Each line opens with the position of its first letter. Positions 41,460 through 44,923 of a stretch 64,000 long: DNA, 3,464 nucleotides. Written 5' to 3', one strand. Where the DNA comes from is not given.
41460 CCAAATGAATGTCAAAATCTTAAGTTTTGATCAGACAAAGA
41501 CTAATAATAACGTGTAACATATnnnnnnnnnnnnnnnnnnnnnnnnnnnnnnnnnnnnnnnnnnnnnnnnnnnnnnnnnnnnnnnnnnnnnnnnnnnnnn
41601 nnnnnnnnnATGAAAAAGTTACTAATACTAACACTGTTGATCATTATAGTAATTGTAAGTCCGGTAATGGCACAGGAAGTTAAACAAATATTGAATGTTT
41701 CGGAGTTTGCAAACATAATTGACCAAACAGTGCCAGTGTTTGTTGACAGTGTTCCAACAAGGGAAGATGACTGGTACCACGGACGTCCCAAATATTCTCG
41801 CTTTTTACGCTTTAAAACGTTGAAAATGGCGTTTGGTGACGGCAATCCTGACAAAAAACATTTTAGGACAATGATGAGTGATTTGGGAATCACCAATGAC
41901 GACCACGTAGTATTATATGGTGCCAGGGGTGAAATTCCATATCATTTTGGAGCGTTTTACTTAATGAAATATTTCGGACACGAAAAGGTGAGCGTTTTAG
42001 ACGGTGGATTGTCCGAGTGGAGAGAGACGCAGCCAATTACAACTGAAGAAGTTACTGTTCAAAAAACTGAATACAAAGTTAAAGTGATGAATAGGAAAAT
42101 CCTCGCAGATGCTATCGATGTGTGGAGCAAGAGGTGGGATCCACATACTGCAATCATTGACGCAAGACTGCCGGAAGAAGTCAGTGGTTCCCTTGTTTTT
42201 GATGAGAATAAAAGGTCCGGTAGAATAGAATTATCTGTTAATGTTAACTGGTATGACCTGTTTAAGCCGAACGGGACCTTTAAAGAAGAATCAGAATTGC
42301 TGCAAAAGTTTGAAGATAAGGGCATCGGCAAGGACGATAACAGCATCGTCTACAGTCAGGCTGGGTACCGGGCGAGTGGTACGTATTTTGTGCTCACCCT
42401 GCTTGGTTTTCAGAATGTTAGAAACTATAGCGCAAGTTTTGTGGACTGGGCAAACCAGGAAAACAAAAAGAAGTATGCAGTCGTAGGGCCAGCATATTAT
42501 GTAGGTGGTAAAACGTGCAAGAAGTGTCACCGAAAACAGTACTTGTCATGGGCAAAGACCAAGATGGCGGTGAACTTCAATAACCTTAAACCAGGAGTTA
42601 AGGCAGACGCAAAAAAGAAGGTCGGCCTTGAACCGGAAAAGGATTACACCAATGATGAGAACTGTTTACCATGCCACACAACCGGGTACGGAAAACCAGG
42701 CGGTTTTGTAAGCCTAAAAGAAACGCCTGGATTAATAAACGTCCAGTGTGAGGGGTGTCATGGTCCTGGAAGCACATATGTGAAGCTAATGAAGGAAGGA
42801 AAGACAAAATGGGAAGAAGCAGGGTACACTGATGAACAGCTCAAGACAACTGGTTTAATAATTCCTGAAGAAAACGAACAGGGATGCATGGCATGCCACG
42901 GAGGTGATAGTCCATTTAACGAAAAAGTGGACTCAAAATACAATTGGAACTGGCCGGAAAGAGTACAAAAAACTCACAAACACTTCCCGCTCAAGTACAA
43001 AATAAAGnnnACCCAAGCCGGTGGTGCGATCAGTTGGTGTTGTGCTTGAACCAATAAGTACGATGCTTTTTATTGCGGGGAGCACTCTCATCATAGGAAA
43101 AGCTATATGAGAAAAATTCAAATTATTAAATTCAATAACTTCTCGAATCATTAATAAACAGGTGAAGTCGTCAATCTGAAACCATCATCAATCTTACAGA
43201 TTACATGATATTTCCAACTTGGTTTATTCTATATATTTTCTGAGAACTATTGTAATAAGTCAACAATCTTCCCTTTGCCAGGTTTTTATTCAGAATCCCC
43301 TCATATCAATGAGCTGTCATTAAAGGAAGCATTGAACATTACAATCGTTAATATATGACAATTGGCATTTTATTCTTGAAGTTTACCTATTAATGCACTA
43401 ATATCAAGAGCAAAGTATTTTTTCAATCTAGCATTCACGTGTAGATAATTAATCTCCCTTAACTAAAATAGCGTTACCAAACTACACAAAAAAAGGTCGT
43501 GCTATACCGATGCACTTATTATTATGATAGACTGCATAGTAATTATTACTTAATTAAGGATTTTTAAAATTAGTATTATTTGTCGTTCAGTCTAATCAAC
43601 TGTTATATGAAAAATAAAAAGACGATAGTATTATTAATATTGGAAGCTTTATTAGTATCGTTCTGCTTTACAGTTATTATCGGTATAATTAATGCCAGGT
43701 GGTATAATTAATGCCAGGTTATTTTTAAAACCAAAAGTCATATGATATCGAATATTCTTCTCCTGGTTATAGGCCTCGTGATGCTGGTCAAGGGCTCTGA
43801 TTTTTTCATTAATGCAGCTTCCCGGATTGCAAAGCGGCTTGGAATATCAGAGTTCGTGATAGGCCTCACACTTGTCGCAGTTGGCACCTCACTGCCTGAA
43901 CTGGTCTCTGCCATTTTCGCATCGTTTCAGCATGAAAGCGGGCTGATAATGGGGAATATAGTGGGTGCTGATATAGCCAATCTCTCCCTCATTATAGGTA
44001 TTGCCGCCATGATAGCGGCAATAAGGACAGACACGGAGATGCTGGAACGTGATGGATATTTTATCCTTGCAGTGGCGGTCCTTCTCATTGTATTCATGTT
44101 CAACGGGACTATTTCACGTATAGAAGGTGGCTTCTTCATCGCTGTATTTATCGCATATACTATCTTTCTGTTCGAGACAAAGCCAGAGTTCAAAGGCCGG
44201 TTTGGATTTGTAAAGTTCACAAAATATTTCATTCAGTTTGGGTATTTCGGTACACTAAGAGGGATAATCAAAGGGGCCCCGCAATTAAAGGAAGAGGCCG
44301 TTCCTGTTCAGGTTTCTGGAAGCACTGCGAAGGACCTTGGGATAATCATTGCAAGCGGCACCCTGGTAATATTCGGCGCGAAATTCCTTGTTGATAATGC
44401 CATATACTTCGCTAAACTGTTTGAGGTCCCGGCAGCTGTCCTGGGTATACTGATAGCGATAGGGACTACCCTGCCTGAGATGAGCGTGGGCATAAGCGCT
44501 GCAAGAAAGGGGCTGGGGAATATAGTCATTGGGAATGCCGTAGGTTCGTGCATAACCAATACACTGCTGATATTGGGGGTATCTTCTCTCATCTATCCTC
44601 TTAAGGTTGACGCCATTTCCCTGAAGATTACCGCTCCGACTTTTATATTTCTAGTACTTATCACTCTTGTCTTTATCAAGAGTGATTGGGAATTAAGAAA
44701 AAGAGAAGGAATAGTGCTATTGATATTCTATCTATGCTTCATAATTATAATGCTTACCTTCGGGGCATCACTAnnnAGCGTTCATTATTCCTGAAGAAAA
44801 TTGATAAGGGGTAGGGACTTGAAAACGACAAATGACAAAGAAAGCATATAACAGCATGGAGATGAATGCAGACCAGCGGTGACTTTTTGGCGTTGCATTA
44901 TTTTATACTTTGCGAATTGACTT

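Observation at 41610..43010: Periplasmic rhodanese-like tandem (Cys-to-Ser active-site loop) fused to a tetraheme cytochrome c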

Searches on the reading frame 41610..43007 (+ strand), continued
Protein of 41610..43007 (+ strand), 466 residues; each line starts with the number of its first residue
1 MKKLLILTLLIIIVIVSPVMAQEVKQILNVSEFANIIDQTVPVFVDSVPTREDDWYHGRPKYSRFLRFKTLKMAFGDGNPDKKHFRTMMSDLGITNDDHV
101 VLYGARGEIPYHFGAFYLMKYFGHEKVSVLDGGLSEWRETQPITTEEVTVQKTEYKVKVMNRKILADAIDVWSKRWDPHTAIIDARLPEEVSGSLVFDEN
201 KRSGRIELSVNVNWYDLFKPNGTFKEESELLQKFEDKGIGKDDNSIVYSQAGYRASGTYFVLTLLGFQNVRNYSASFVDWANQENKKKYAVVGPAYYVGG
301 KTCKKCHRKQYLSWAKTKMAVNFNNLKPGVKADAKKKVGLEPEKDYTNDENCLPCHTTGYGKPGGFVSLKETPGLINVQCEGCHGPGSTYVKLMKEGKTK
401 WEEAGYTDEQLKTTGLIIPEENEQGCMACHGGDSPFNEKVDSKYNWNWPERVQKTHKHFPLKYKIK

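Call 78: find_homologous_proteins(query=L003:5956-7371:-, max_evalue=1e-60)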
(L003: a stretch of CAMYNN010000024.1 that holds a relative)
Query L003:5956-7371:- (471 aa): 7999 proteins with E <= 1e-60 among 8000 candidates; the best 120 are listed.
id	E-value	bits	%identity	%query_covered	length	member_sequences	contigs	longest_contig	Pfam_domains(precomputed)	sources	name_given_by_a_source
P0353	0.0e+0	1078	100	100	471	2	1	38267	PF00285.27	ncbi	-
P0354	2.7e-237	806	79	94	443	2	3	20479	PF00285.27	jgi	jgi:citrate synthase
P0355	5.3e-235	798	78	94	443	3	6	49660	PF00285.27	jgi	jgi:citrate synthase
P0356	7.9e-232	788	78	94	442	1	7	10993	PF00285.27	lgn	-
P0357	1.8e-231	787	78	94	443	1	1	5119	PF00285.27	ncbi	-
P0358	4.2e-230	782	76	94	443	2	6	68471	PF00285.27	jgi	jgi:citrate synthase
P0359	2.0e-228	777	78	94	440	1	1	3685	PF00285.27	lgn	-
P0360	4.8e-228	775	76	94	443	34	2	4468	PF00285.27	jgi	-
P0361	1.9e-227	773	76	94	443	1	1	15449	PF00285.27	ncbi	-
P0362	4.5e-227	772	76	94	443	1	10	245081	PF00285.27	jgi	jgi:citrate synthase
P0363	3.5e-226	769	76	94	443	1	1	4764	PF00285.27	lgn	-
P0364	3.6e-225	766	74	94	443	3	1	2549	PF00285.27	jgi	jgi:citrate synthase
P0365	4.0e-225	766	75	94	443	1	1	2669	PF00285.27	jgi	jgi:citrate synthase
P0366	1.4e-224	764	75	94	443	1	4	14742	PF00285.27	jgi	jgi:citrate synthase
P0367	2.5e-223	760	74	94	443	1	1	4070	PF00285.27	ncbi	-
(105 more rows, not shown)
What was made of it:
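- The citrate synthase on L003 is 72-75% identical to Nitrospirota-labelled proteins (call 78).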

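Call 82: find_encoding_contigs(protein=P0003, flank=10000, max_places=2)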
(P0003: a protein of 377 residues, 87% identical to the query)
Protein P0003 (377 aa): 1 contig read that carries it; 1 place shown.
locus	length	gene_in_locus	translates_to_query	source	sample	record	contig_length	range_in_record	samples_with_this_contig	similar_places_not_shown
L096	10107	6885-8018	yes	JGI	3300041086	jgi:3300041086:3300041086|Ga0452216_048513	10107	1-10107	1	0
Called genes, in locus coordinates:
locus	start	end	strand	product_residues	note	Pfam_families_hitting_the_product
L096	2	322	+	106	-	?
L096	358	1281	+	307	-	PF16697:Yop-YscD_cpl, PF00498:FHA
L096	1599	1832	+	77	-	PF22180:RH3_dom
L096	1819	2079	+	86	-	PF18389:TrmO_C (weak), PF05016:ParE_toxin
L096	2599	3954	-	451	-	PF01548:DEDD_Tnp_IS110, PF02371:Transposase_20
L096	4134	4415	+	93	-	PF05015:HigB-like_toxin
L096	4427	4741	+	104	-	PF01381:HTH_3, PF12844:HTH_19 (weak)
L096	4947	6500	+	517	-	PF05598:DUF772, PF01609:DDE_Tnp_1, PF13751:DDE_Tnp_1_6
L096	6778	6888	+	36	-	-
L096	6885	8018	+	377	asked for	PF00581:Rhodanese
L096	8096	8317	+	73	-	-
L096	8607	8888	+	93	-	-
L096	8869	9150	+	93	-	PF13560:HTH_31 (weak), PF12844:HTH_19 (weak), PF01381:HTH_3, PF13413:HTH_25 (weak), PF13443:HTH_26 (weak)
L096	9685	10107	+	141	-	?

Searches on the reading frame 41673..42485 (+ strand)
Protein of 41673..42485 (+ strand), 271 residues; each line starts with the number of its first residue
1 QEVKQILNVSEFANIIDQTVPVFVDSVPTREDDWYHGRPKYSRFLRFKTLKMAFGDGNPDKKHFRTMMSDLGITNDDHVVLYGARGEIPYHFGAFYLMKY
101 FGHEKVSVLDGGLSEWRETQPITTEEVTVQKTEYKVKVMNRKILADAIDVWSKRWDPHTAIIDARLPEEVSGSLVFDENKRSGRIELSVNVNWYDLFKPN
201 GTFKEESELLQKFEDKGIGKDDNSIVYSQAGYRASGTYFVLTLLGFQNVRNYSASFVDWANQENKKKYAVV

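Call 68: find_related_loci(query=A5, collection=metagenome_contigs, flank=8000)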
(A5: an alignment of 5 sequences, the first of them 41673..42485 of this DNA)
Query A5 (271 aa) in metagenome_contigs; peptide patterns used: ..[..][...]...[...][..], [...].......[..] (x = any residue, [..] = any of these).
43 stretches matched a pattern; 12 encode a relative of the query (tblastn E <= 1e-3); 12 distinct loci.
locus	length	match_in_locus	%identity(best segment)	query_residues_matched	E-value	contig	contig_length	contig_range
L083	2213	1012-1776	39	22-270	2e-52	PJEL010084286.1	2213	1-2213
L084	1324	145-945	35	6-271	5e-52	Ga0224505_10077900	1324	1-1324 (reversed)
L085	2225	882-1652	36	16-271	2e-49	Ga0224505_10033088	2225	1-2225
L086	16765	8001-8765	38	22-270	1e-48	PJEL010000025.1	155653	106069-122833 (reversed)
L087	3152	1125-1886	37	22-270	2e-48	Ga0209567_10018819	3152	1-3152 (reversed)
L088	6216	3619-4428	36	5-271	5e-48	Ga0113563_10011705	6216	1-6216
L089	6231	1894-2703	36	5-271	5e-48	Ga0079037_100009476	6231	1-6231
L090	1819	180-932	38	22-271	1e-48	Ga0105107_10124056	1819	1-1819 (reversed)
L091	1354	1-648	40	59-271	1e-45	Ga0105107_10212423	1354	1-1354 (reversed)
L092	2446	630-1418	34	6-262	1e-43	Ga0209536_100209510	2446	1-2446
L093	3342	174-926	33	22-271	3e-42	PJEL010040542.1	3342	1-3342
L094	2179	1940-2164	37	12-84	5e-10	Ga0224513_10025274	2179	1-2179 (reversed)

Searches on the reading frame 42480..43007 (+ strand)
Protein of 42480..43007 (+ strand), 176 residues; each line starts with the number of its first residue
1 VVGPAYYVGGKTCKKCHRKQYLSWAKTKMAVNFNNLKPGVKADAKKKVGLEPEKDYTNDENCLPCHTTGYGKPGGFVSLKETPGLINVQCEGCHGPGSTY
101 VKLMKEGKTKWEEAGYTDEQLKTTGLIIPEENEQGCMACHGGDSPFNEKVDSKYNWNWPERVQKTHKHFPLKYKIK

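Call 32: search_solved_structures(query=window:42480-43007:+, max_evalue=1, show_alignments=3)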
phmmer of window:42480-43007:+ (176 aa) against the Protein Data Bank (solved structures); distinct sequences matched with E-value up to 1: 26.
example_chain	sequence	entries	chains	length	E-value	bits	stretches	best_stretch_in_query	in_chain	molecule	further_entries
1bvb_A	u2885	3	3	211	6.2e-26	94.7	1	5-171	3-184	CYTOCHROME C-554 | CYTOCHROME C554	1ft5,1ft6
6i5b_A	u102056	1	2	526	0.0018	21.4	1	61-103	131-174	Uncharacterized protein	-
1rda_A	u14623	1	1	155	0.084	16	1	79-172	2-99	RIBONUCLEASE H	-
3aa3_A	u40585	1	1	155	0.1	15.7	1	85-172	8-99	Ribonuclease HI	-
1gob_A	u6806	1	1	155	0.11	15.5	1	85-172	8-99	RIBONUCLEASE H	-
2j7a_C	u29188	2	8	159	0.12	15.4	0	69-104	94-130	CYTOCHROME C QUINOL DEHYDROGENASE NRFH | NAPC/NIRT CYTOCHROME C FAMILY PROTEIN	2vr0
1rbs_A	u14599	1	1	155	0.16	15.1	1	85-172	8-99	RIBONUCLEASE H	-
1rbu_A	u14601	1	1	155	0.17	15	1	85-172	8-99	RIBONUCLEASE H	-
3aa2_A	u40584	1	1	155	0.18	14.9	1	85-172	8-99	Ribonuclease HI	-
3aa4_A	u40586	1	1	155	0.23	14.6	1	85-172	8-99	Ribonuclease HI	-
2yv0_X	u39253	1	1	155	0.26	14.4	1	85-172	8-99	Ribonuclease HI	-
1rdb_A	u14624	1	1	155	0.27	14.3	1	85-172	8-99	RIBONUCLEASE H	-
1kvb_A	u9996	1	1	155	0.29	14.2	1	85-172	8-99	RIBONUCLEASE H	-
1law_A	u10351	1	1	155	0.29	14.2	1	85-172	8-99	RIBONUCLEASE H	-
1lav_A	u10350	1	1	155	0.29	14.2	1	85-172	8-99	RIBONUCLEASE H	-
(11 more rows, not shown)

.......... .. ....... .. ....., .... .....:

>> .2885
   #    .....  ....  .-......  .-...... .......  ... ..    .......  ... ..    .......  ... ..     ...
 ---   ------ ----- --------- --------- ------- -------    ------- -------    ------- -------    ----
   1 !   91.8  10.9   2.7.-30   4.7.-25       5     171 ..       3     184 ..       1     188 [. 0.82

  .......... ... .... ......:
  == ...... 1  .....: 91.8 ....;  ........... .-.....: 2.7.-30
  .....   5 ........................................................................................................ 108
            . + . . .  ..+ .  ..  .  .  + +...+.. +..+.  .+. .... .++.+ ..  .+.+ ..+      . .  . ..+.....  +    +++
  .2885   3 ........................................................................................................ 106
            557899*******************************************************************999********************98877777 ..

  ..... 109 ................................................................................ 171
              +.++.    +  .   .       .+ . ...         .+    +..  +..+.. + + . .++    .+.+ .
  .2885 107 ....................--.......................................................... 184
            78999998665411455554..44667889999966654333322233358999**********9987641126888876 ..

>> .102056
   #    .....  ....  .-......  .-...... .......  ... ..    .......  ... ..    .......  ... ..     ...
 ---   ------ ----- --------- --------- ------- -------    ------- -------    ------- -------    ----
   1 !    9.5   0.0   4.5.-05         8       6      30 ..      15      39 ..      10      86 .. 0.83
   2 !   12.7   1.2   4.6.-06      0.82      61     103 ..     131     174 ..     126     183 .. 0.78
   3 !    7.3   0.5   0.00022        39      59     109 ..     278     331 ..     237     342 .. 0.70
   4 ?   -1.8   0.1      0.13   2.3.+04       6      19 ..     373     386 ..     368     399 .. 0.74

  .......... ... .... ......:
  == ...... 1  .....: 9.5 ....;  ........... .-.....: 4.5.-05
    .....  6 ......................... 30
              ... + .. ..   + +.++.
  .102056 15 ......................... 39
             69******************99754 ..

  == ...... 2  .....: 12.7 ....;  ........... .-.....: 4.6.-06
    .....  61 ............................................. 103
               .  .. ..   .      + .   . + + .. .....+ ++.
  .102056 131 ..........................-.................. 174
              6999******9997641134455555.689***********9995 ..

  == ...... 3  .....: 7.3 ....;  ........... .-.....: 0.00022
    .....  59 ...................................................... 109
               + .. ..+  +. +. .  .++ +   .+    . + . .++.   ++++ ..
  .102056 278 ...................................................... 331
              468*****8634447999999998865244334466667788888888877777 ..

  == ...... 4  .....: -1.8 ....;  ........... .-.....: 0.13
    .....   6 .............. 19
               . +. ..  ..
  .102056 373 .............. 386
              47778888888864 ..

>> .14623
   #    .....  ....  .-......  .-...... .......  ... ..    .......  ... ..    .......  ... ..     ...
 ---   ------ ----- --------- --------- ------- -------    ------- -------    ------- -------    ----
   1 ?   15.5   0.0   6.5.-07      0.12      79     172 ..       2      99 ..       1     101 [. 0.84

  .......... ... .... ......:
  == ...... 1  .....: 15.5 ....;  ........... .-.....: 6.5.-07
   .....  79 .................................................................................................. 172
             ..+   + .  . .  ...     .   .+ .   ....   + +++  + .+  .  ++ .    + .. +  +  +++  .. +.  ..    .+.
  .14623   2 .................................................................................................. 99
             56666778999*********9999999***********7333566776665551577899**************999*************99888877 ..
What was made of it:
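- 42564..42566 (+): Met319 in the family signature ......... It aligns with c554 His27, the distal ligand of heme III, so a His/Met heme is predicted. Call 32.
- On Cytochrome c554 family (Pfam PF13435): All four motifs align with 1bvb (call 32).
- Closest known: Cytochrome c554. Same: Four CxxCH motifs align across the whole domain (E=6e-26, call 32).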

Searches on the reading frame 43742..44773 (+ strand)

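Call 10: search_protein_families(library=pfam, proteins=[window:43742-44773:+], max_evalue=0.001)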
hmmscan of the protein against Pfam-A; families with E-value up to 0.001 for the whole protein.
window:43742-44773:+ (344 aa): 1 family
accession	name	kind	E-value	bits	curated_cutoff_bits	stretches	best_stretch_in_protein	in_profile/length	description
PF01699.29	Na_Ca_ex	-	1.1e-58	197.9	24.9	2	5-144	3-150/151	Sodium/calcium exchanger protein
